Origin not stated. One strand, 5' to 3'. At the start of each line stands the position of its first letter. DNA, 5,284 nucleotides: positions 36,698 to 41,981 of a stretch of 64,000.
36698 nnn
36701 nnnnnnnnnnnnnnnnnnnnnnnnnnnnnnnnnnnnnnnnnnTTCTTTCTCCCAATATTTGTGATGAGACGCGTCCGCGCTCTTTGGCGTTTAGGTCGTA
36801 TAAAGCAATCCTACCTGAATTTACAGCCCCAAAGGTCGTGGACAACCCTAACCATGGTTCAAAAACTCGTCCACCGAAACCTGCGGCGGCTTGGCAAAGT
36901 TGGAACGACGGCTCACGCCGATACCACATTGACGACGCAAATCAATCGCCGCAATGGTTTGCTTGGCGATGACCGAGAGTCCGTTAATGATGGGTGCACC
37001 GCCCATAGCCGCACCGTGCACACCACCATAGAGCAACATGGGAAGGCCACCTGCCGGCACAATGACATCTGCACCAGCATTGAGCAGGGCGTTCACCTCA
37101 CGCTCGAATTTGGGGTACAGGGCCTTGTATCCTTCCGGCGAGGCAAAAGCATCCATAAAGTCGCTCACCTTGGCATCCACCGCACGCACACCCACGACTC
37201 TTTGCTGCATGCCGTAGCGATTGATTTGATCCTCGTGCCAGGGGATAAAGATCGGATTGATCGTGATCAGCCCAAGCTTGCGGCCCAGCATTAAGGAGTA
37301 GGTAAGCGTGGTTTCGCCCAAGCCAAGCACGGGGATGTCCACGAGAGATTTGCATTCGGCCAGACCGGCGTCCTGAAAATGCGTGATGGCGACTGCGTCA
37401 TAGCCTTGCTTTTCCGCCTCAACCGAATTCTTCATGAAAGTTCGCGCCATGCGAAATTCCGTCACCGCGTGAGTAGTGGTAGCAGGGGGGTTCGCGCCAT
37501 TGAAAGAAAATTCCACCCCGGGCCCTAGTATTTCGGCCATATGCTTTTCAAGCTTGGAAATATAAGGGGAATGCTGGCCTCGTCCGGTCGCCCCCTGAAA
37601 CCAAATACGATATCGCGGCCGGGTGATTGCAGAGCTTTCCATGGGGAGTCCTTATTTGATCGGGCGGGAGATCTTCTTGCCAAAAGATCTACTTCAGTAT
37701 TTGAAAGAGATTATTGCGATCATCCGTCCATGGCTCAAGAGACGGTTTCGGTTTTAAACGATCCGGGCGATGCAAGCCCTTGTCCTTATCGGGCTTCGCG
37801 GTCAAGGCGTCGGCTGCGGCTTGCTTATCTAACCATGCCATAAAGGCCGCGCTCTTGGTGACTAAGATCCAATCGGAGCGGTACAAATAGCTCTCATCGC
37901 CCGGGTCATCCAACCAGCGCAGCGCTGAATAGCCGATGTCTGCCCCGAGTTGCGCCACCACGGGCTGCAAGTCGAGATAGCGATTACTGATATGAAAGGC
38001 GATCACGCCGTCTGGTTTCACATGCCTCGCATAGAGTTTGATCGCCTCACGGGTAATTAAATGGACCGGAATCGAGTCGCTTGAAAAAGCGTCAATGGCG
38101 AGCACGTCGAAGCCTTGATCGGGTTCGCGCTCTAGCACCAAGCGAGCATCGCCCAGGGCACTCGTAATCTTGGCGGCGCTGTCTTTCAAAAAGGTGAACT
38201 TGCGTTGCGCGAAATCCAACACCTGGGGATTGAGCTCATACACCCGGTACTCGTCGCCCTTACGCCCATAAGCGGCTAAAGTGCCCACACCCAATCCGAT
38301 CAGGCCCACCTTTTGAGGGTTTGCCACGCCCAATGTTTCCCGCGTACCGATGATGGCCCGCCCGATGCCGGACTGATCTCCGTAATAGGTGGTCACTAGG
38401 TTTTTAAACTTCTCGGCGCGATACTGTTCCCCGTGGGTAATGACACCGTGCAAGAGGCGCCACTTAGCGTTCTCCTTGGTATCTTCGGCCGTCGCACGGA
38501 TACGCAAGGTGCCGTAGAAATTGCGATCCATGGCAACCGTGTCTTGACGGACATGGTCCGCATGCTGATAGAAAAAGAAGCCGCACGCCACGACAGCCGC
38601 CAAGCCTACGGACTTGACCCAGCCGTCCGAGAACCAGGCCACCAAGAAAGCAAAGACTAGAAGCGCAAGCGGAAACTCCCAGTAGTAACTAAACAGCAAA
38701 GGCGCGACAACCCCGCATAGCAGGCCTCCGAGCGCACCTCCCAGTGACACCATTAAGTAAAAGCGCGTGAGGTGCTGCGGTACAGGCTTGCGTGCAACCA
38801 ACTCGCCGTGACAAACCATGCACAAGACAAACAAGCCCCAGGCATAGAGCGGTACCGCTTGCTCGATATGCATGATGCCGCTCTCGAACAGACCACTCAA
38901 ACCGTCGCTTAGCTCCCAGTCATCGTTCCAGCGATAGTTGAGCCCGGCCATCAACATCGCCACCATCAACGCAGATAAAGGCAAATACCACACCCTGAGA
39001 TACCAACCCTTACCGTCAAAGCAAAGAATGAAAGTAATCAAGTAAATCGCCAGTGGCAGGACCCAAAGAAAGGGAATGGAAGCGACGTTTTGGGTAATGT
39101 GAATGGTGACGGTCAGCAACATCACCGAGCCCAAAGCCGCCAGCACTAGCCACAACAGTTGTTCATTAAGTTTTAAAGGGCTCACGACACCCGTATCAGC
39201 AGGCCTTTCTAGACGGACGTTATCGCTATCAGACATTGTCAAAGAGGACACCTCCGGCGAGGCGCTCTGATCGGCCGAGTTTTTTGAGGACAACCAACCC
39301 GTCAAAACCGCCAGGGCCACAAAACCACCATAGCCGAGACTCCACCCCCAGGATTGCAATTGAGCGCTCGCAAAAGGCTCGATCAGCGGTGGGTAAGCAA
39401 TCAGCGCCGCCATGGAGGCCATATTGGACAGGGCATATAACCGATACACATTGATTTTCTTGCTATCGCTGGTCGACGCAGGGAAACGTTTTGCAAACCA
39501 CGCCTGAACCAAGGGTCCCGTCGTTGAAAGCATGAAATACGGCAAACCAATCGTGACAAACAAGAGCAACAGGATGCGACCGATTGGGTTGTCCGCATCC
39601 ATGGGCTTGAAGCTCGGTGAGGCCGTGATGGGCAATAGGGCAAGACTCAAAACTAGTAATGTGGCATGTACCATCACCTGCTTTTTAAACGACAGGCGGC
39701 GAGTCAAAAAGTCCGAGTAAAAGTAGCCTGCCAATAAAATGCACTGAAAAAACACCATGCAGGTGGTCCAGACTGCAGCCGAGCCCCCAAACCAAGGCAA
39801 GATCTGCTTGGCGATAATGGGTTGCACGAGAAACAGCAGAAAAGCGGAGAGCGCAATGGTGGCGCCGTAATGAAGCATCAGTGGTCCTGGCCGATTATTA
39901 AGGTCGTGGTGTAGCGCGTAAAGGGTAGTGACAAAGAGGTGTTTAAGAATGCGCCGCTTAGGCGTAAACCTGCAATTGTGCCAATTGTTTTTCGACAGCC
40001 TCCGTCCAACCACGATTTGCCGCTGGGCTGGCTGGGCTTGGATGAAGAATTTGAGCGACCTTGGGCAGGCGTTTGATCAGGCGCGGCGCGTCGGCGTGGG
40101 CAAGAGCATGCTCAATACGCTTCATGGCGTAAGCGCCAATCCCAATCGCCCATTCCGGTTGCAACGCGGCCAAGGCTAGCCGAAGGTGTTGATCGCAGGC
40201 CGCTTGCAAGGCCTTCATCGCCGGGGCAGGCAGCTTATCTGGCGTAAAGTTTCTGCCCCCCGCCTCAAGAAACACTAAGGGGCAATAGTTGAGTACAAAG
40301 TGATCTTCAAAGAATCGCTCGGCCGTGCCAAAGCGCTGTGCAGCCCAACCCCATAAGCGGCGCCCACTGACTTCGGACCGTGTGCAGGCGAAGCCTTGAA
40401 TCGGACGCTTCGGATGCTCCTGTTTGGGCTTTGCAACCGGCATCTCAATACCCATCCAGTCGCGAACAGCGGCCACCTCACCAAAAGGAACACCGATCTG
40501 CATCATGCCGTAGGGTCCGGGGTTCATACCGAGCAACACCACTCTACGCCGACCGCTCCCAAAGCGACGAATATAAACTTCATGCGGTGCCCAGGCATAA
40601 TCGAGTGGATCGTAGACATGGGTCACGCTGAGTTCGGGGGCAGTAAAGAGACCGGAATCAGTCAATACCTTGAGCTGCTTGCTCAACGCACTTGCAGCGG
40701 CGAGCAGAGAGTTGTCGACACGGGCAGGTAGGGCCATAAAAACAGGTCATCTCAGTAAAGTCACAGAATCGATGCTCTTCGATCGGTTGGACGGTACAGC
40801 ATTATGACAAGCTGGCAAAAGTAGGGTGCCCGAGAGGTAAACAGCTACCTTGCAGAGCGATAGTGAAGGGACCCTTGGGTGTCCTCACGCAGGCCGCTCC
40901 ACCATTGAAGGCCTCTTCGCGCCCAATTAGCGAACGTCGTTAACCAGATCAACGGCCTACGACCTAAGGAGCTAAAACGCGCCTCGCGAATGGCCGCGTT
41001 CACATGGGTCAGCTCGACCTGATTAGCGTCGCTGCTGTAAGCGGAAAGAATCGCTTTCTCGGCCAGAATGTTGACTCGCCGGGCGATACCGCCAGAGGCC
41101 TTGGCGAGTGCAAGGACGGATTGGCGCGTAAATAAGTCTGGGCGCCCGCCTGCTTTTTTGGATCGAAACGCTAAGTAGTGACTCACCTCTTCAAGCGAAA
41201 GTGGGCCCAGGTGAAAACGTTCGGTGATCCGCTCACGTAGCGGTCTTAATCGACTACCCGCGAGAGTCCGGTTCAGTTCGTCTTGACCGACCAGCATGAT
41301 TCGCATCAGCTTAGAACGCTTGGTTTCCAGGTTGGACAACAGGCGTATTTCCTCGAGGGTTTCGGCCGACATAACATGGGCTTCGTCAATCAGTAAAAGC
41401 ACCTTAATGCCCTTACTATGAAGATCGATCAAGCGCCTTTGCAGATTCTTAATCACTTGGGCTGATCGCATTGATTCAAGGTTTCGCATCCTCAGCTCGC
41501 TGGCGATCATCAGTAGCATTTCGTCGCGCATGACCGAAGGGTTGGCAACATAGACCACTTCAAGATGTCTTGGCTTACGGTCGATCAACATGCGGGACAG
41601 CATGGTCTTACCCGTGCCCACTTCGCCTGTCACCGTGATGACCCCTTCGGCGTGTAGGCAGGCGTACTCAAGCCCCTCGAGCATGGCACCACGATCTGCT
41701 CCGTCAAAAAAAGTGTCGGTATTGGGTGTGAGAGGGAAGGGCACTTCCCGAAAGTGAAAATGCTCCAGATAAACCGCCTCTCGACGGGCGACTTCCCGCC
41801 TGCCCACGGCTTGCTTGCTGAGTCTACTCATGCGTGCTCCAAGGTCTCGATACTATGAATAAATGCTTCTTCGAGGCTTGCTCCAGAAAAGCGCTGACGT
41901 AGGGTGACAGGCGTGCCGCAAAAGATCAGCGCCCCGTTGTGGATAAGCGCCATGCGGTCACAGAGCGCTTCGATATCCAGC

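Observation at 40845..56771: Divergent MSHA/T2SS-like type IV filament locus with non-canonical gene content and order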

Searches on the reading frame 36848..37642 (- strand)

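Call 82: search_protein_families(library=pfam, max_evalue=0.00001, proteins=[window:36848-37642:-])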
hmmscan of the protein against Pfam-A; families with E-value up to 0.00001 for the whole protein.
window:36848-37642:- (264 aa): 1 family
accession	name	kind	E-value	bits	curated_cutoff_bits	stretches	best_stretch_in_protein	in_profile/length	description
PF01177.27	Asp_Glu_race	-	3.2e-20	73.3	31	1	46-228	33-210/211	Asp/Glu/Hydantoin racemase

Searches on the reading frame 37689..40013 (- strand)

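Call 5: search_protein_families(library=pfam, max_evalue=0.01, proteins=[window:37689-40013:-])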
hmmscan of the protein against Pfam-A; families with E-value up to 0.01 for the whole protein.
window:37689-40013:- (774 aa): 0 families

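Call 7: search_protein_families(library=ncbifam, max_evalue=0.01, proteins=[window:37689-40013:-])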
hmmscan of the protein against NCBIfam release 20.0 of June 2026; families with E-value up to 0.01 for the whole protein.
window:37689-40013:- (774 aa): 2 families
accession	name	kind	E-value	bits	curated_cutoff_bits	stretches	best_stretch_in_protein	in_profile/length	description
NF037959.1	MFS_SpdSyn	subfamily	2.4e-16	59.6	40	1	451-686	171-396/480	fused MFS/spermidine synthase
NF003380.0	PRK04457.1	equivalog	2.5e-09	36.5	304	1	564-674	68-179/265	polyamine aminopropyltransferase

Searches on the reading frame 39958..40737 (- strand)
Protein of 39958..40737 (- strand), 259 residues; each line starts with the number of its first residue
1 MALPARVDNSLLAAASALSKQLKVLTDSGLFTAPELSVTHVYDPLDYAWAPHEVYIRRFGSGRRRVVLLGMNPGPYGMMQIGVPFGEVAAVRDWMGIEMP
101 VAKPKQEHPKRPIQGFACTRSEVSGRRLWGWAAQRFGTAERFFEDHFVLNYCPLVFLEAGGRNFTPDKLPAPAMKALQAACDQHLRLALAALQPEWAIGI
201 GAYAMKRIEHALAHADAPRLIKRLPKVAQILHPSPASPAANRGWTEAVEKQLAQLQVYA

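Call 5: search_protein_families(library=pfam, max_evalue=0.01, proteins=[window:39958-40737:-])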
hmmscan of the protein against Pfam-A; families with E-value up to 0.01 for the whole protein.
window:39958-40737:- (259 aa): 1 family
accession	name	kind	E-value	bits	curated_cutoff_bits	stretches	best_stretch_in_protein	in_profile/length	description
PF03167.25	UDG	-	8.6e-08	32.8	24.3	1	61-240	5-125/141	Uracil DNA glycosylase superfamily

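Call 7: search_protein_families(library=ncbifam, max_evalue=0.01, proteins=[window:39958-40737:-])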
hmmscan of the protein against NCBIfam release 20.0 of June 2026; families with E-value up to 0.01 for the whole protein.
window:39958-40737:- (259 aa): 0 families

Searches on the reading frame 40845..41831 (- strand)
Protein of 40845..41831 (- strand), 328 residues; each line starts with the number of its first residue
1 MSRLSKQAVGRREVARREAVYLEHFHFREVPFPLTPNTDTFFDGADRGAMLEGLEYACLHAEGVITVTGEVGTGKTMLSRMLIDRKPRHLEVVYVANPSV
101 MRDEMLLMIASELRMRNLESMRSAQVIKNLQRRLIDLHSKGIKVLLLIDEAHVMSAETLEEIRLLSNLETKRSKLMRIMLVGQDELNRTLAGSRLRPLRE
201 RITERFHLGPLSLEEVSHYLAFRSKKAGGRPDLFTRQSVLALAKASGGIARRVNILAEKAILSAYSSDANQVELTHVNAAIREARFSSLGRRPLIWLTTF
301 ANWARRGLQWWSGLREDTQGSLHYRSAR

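Call 4: search_protein_families(library=pfam, max_evalue=0.01, proteins=[window:40845-41831:-])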
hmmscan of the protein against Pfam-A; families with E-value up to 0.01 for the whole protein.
window:40845-41831:- (328 aa): 7 families
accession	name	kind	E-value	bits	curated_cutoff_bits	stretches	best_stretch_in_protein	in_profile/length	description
PF13401.12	AAA_22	-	8.3e-24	84.8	27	1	61-190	4-130/130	AAA domain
PF13191.12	AAA_16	-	3.9e-05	24.6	32.6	1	59-172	21-162/167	AAA ATPase domain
PF13604.12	AAA_30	-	6.4e-05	23.2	27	1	55-198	11-140/191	AAA domain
PF20720.3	nSTAND3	-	0.00032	20.9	27.2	1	58-99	13-55/155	Novel STAND NTPase 3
PF09848.15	SLFN-g3_helicase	-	0.0005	19.9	24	1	64-156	3-93/354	Schlafen group 3, DNA/RNA helicase domain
PF00004.35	AAA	-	0.00051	20.9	21.2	1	67-173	3-97/131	ATPase family associated with various cellular activities (AAA)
PF01637.24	ATPase_2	-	0.00076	19.8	33.2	1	46-155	3-123/225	ATPase domain predominantly from Archaea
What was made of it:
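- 40845..41831 (-): MshM/ExeA(GspA)-like AAA+ ATPase, 328 aa, without a peptidoglycan-binding C-domain. Pfam AAA_22 8.3e-24 (call 4).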

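Call 6: search_protein_families(library=ncbifam, max_evalue=0.01, proteins=[window:40845-41831:-])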
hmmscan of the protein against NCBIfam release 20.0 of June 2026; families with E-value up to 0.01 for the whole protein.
window:40845-41831:- (328 aa): 1 family
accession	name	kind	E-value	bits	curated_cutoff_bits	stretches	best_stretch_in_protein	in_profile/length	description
TIGR03015.1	pepcterm_ATPase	hypoth_equivalog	5.2e-59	199.9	324.5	1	21-284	2-266/269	XrtA/PEP-CTERM system-associated ATPase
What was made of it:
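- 40845..41831 (-): NCBIfam TIGR03015 gives 200 bits, below its cutoff (call 6).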
